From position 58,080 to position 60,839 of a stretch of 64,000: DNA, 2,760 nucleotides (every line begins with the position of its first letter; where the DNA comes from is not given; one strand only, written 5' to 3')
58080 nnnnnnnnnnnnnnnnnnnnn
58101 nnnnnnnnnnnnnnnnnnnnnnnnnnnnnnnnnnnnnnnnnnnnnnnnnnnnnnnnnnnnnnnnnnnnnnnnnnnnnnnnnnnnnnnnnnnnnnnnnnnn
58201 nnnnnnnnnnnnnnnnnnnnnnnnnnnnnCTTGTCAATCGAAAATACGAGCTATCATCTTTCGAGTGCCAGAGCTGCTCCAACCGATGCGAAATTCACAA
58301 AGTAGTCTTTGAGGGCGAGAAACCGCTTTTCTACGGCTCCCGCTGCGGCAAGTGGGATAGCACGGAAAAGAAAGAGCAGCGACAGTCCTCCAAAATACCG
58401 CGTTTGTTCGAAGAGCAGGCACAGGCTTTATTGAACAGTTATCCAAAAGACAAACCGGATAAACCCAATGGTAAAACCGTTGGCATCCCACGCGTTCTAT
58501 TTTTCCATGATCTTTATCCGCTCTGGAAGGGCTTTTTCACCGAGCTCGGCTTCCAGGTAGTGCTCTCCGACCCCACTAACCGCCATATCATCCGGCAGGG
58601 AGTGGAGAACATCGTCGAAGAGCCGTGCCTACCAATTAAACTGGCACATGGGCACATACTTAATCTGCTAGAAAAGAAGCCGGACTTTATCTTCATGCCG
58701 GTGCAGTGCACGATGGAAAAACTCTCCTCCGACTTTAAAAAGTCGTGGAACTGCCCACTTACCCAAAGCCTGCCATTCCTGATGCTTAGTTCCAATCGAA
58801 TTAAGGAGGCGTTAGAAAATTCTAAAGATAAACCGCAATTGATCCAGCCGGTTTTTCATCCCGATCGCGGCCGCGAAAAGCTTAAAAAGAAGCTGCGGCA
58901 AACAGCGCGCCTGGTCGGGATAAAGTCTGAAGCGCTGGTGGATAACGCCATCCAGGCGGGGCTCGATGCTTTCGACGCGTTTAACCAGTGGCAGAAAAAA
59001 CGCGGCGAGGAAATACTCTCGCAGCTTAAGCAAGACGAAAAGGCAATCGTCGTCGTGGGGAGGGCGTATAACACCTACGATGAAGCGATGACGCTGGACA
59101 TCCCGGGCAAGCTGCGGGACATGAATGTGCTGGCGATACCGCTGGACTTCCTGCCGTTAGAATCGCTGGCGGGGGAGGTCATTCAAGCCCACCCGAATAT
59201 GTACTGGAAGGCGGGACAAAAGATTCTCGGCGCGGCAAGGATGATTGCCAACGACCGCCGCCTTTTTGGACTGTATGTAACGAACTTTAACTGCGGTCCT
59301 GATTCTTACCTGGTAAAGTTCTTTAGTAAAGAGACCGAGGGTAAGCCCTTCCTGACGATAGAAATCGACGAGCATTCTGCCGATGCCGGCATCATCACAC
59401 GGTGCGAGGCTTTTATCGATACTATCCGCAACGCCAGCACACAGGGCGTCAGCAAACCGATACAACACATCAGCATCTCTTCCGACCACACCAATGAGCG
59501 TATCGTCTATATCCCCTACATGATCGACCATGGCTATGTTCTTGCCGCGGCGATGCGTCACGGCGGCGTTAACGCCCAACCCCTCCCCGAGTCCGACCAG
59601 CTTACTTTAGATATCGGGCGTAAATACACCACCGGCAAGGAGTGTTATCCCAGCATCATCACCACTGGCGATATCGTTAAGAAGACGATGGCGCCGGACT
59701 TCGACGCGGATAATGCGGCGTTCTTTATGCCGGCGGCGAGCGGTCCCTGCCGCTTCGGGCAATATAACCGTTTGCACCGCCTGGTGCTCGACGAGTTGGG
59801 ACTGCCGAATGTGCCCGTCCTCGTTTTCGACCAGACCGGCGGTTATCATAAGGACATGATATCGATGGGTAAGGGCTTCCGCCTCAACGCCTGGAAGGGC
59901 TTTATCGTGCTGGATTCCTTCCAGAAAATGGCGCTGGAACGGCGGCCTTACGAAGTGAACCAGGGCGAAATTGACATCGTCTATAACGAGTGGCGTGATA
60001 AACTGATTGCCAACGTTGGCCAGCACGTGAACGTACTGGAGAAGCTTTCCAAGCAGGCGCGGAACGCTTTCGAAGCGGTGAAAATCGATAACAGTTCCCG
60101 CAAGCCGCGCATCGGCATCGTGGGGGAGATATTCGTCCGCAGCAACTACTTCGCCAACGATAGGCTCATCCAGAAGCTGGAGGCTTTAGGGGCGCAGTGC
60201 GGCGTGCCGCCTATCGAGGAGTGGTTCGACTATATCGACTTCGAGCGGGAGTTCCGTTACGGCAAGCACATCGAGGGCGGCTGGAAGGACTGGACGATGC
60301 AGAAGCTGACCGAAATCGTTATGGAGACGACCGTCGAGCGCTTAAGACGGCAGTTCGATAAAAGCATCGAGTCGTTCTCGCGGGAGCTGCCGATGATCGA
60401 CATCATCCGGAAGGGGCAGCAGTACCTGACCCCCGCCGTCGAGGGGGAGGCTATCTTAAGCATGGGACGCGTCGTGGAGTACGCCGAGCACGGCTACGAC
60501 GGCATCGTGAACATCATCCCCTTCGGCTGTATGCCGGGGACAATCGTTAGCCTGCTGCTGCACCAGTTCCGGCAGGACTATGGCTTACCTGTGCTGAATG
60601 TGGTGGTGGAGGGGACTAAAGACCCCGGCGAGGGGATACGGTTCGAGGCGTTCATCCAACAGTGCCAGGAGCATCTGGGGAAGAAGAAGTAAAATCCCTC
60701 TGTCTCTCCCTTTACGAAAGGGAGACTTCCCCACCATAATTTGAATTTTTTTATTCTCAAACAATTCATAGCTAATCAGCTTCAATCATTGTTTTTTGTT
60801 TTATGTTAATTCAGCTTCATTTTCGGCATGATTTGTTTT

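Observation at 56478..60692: Stand-alone 1404-aa fusion of a double activase ATPase with a dehydratase-like domain of unknown substrate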

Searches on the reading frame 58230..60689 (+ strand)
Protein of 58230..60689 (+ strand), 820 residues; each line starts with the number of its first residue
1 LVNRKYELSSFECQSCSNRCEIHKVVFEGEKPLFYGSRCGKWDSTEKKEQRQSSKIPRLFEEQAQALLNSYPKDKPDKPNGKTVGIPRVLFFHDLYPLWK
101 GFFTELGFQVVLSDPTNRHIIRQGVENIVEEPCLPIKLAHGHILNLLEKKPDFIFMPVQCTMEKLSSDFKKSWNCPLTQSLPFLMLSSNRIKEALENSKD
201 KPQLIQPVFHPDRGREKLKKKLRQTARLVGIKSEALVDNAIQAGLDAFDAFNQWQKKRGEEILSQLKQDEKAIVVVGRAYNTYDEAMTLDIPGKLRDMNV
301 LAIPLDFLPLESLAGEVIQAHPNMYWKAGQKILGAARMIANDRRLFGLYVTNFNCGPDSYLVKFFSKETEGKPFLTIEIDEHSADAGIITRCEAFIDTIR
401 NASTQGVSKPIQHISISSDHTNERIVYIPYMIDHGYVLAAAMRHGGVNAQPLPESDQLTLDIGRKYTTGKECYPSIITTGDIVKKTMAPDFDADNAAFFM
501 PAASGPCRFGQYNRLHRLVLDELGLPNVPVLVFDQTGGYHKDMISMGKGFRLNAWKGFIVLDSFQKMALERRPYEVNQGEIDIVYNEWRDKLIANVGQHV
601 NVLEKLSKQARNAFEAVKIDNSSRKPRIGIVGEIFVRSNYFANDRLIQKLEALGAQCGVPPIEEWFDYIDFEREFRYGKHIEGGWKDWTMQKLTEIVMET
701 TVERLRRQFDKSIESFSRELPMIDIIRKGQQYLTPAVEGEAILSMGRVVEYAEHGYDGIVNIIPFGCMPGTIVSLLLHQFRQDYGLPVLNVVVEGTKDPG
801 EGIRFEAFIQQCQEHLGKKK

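Call 51: search_protein_representatives(protein=window:58230-60689:+)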
Query: 820 residues. Proteins with E-value up to 0.001 (for the whole library): 4987; up to 1e-10: 2840; up to 1e-30: 981. The best 150 are listed.
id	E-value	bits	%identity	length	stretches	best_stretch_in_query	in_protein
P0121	2.0e-279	945.5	52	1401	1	2-816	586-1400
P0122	2.9e-258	875.6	50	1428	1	4-816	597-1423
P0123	1.3e-206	704.7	44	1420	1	5-815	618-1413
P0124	3.6e-199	680.1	42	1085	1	3-814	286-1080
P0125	3.3e-191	653.8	40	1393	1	6-817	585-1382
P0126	2.7e-190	650.7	44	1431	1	3-815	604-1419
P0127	1.1e-178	612.3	40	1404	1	3-814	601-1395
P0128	1.2e-178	612.2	39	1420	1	1-816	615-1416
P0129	6.3e-178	609.8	40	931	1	3-813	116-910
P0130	2.6e-177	607.8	38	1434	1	3-811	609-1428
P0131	4.4e-174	597.1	38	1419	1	3-814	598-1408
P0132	4.9e-174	597.0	41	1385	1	5-816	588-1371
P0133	1.3e-172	592.2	39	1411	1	5-814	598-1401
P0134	3.6e-171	587.5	48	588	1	238-815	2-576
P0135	1.8e-170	585.2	37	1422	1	6-817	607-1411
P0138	7.2e-168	576.6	38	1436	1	3-813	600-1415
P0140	1.6e-166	572.1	38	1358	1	2-815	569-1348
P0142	4.4e-164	564.0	40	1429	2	6-667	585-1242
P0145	2.7e-161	554.8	37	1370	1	7-815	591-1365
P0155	2.3e-150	518.7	37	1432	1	4-817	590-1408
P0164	1.9e-141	489.2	35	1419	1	3-817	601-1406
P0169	4.9e-133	461.4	33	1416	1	3-813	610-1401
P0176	3.7e-129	448.5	36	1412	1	3-796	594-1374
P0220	1.8e-108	380.1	32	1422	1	8-813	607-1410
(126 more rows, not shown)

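Call 52: predict_structure(alignment_id=A1)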
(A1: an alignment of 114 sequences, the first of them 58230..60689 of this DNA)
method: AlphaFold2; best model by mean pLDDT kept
length: 820 residues; sequences in the alignment: 114
mean_pLDDT: 87.9   pTM: 0.86
mean pLDDT of the five models: 87.9, 87.4, 86.0, 85.0, 82.8
residues with pLDDT >= 90: 435; 70-90: 339; 50-70: 41; < 50: 5
segments of 3 or more residues with pLDDT < 50: none
pLDDT, mean of each block of 10 residues (from residue 1): 71 73 81 73 79 88 94 95 93 91 98 90 80 85 94 93 85 82 89 81 91 91 96 97 97 96 93 92 80 88 96 90 83 95 95 77 89 89 72 89 82 79 81 86 93 88 88 86 94 93 58 85 92 83 89 94 94 94 97 95 97 97 94 67 87 93 86 85 85 90 93 89 92 81 93 95 85 91 92 76 93 85
secondary structure, 60 per line:
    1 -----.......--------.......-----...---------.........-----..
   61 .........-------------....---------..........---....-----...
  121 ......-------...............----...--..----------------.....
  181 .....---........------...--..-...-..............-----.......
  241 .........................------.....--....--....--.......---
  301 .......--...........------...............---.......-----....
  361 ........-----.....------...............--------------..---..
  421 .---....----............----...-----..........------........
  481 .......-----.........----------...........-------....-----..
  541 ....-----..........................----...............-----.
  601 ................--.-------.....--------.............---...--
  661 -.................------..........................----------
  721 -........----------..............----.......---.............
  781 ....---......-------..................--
elements in order (helices of 4 or more, strands of 3 or more residues): E6-12 E21-27 E33-35 H45-53 H59-69 E83-86 H96-105 E109-112 H118-126 H134-148 E153-155 H176-185 H189-196 E203-205 H215-228 H234-265 E272-276 H279-282 H285-288 H291-297 E301-304 H310-320 H327-341 E345-351 H357-368 E374-378 H385-399 E425-428 H433-444 E449-451 H457-466 H473-487 E496-501 H512-522 E530-533 H539-544 H550-574 H580-594 H600-616 E627-631 H640-652 E656-658 H662-678 H685-710 H722-729 H740-753 E758-764 H768-784 E788-793 H801-818

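Call 58: fold_search(model_id=the predicted structure, library=pdb)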
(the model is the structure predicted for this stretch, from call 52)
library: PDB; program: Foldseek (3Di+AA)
matches with E <= 10: 657; with E <= 0.001: 10
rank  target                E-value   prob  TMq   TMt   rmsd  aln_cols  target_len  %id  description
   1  8s02_B                5.4e-05  1.00  0.26  0.51   8.9       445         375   11  BzdNO-benzoyl-CoA complex (released 2025-03-05)
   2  7yyl_A                6.6e-05  1.00  0.28  0.49  13.9       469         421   11  nucleotide-free DCCP:DCCP-R complex (released 2022-12-28)
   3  3o3n_B                7.2e-05  1.00  0.27  0.52   9.9       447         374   11  (R)-2-hydroxyisocaproyl-CoA dehydratase in complex with its substrate (R)-2-hydroxyisocaproyl-CoA (released 2011-03-16)
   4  7yzm_A                9.1e-05  1.00  0.27  0.47  13.8       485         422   12  MgADPNP-bound DCCP:DCCP-R complex (released 2022-12-28)
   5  7yyl_D                9.6e-05  1.00  0.28  0.49  13.8       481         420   11  nucleotide-free DCCP:DCCP-R complex (released 2022-12-28)
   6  8s02_A                1.3e-04  1.00  0.27  0.43   9.3       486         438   12  BzdNO-benzoyl-CoA complex (released 2025-03-05)
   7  9gai_B                2.4e-04  1.00  0.28  0.53   8.6       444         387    9  3-methylbenzoyl-CoA reductase from Thauera chlorobenzoica (MbdONPQ) (released 2026-02-18)
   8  8s2r_C                3.4e-04  1.00  0.27  0.45   9.0       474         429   12  BzdNO in partially coenzyme A - free state (released 2025-03-05)
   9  9g87_B                4.4e-04  1.00  0.27  0.52   9.5       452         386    9  3-methylbenzoyl-CoA reductase from Thauera chlorobenzoica (subunits MbdON ) (released 2026-02-04)
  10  8s02_C                5.0e-04  1.00  0.27  0.44   9.1       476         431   12  BzdNO-benzoyl-CoA complex (released 2025-03-05)
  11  7me1_B                3.2e-03  0.92  0.13  0.26  13.9       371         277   12  YfeA oligomer crystal 1, form 1 (released 2021-08-25)
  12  5z2k                  6.8e-03  0.89  0.14  0.29  12.2       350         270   10  Structure of S38A mutant Mn-bound periplasmic metal binding protein from candidatus liberibacter asiaticus (released 2018-10-03)
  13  7me2_B                8.2e-03  0.90  0.14  0.30  13.0       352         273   11  YfeA oligomer crystal 2, form 2 (released 2021-08-25)
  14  7me2_A                1.1e-02  0.89  0.14  0.29  12.5       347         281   12  YfeA oligomer crystal 2, form 2 (released 2021-08-25)
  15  4kq9                  1.3e-02  0.60  0.10  0.23  19.7       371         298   11  Crystal structure of periplasmic ribose ABC transporter from Conexibacter woesei DSM 14684 (released 2013-05-29)
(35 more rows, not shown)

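Call 61: list_cluster_members(proteins=[P0121, P0122, P0123, P0125, P0126, P0128, P0130, P0133, P0145, P0220])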
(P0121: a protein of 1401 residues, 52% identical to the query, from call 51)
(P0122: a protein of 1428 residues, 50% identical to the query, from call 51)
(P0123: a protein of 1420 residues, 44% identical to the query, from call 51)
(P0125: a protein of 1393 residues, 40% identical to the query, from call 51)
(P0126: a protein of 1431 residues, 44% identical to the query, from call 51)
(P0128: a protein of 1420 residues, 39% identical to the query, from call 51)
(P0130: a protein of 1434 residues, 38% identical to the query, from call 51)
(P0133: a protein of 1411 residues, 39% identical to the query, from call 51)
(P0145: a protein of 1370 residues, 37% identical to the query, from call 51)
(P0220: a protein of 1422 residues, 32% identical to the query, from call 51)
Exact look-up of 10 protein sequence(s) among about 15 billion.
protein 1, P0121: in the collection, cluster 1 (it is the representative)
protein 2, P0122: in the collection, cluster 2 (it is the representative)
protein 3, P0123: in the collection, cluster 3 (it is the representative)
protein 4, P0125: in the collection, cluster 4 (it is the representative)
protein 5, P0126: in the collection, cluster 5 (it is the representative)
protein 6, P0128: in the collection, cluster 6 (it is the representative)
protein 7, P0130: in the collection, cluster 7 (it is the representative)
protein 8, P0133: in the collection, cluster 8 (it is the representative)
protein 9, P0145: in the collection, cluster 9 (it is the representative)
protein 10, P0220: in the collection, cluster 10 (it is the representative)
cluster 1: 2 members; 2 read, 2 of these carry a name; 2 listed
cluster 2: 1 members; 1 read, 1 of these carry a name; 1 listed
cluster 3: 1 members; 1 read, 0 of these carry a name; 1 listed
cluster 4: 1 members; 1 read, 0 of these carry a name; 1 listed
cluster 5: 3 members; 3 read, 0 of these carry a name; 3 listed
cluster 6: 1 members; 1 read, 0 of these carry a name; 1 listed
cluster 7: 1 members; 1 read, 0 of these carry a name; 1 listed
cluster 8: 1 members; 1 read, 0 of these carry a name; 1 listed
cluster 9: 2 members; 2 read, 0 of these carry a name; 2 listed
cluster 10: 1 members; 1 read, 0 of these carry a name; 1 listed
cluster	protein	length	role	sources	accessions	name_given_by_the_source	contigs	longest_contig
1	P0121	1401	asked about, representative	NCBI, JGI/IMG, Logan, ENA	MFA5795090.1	MAG: acyl-CoA dehydratase activase [Candidatus Brocadiia bacterium]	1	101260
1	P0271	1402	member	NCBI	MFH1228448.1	MAG: acyl-CoA dehydratase activase [Planctomycetota bacterium]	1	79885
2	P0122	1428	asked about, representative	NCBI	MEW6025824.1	MAG: acyl-CoA dehydratase activase [Planctomycetota bacterium]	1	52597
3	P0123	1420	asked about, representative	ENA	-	-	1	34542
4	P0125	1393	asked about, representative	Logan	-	-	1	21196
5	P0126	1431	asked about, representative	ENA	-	-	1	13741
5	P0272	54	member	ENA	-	-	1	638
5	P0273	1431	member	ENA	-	-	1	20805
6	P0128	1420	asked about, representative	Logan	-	-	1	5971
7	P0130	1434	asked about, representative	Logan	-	-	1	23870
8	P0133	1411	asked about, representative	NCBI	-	-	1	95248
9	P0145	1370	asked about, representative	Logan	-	-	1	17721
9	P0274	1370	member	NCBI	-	-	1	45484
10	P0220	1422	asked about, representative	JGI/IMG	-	-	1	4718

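Call 63: search_protein_families(library=ncbifam, proteins=[P0121], max_evalue=0.01)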
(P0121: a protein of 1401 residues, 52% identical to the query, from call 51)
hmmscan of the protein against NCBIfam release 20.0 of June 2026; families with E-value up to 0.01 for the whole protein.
P0121 (1401 aa): 8 families
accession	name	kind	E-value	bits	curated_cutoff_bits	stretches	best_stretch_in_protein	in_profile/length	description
TIGR00241.1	CoA_E_activ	domain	2.1e-93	312.4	125.4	2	318-569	3-248/248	acyl-CoA dehydratase activase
TIGR03286.1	methan_mark_15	hypoth_equivalog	1.1e-61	209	455.75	2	317-570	146-401/404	methanogenesis marker 15 protein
TIGR02259.1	benz_CoA_red_A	equivalog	2.2e-43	148.6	578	2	59-243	228-414/432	benzoyl-CoA reductase subunit A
TIGR03192.1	benz_CoA_bzdQ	equivalog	2.4e-40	138.8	380.2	2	6-263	36-290/293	benzoyl-CoA reductase, bzd-type, subunit Q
TIGR02261.1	benz_CoA_red_D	equivalog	5.7e-40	137.1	312.85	2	6-257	5-260/262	benzoyl-CoA reductase subunit D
NF008896.0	PRK11929.1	equivalog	0.00041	18.3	1023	1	16-97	69-150/965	bifunctional UDP-N-acetylmuramoyl-L-alanyl-D-glutamate--2,6-diaminopimelate ligase MurE/UDP-N-acetylmuramoyl-tripeptide--D-alanyl-D-alanine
TIGR03723.1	T6A_TsaD_YgjD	equivalog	0.0012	18.1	296.1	0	182-246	229-295/314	tRNA (adenosine(37)-N6)-threonylcarbamoyltransferase complex transferase subunit TsaD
NF045551.1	GK_Pyrobac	equivalog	0.0044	16.4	500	0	317-355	2-40/294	ATP-dependent glucokinase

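Call 64: search_protein_families(library=pfam, proteins=[P0121], max_evalue=10)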
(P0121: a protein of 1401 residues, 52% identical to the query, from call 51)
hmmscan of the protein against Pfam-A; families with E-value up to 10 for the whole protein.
P0121 (1401 aa): 5 families
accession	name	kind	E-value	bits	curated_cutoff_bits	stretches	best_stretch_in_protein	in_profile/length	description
PF01869.26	BcrAD_BadFG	-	2.1e-75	254.2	31.5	2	5-259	1-271/271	BadF/BadG/BcrA/BcrD ATPase family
PF09989.15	DUF2229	-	7.5e-63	212.5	29.4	2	671-890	1-217/218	CoA enzyme activase uncharacterised domain (DUF2229)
PF13418.12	Kelch_4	-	0.00099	19.5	21.6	1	403-440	4-41/49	Galactose oxidase, central domain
PF00370.27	FGGY_N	-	0.02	15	28.8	0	317-344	2-29/245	FGGY family of carbohydrate kinases, N-terminal domain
PF05378.19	Hydant_A_N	-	0.14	12.3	25.2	1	318-364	2-49/176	Hydantoinase/oxoprolinase N-terminal region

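Call 86: search_solved_structures(query=A1, max_evalue=10)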
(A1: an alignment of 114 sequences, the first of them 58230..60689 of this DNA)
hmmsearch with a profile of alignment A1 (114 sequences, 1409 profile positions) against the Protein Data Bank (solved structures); distinct sequences matched with E-value up to 10: 5.
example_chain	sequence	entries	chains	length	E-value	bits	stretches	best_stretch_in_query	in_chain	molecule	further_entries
9gai_D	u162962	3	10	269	3e-39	137.5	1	317-578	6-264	3-methylbenzoyl-CoA reductase alpha subunit MbdQ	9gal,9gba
1hux_A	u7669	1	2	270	9.5e-37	129.2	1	316-573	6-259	ACTIVATOR OF (R)-2-HYDROXYGLUTARYL-COA DEHYDRATASE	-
4eht_A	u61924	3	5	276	3.9e-36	127.1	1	3-276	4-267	Activator of 2-hydroxyisocaproyl-CoA dehydratase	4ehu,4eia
7yyl_E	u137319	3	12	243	1.4e-26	95.4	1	315-570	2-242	Putative CoA-substrate-specific enzyme activase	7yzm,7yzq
9gai_C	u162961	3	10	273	1.9e-21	78.4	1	3-253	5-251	3-methylbenzoyl-CoA reductase delta subunit MbdP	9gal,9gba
